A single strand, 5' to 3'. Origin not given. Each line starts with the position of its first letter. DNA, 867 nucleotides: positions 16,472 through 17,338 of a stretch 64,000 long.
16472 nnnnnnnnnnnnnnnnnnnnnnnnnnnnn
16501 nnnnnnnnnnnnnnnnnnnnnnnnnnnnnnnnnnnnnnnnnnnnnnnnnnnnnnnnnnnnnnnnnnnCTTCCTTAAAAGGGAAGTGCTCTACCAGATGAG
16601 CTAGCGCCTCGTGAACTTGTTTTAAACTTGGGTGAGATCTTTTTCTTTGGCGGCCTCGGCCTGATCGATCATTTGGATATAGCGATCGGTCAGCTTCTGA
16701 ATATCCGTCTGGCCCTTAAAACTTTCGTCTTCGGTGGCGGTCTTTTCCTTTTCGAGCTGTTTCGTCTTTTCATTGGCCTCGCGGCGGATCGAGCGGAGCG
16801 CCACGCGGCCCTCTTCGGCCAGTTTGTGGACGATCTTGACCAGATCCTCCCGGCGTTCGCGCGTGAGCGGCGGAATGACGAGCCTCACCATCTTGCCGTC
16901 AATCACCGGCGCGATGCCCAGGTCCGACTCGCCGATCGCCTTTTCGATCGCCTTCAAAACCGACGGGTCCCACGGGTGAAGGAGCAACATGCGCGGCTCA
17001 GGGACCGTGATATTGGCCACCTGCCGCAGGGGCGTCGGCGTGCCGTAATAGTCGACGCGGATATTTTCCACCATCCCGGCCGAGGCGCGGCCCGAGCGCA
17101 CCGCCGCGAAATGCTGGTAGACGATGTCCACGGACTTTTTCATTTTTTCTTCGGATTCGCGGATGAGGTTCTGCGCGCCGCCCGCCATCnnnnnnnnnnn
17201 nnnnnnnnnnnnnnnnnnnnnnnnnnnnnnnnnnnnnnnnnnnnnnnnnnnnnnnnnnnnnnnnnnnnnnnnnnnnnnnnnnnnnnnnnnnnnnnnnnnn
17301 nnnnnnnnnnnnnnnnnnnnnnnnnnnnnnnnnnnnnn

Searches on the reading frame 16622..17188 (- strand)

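Call 8: search_protein_families(library=pfam, proteins=[window:16622-17188:-], max_evalue=0.01)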
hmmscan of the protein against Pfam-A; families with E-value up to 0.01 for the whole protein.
window:16622-17188:- (188 aa): 1 family
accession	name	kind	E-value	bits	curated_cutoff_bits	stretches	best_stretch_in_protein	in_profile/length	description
PF01765.24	RRF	-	1.1e-63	214.4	29.7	1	25-185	3-163/164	Ribosome recycling factor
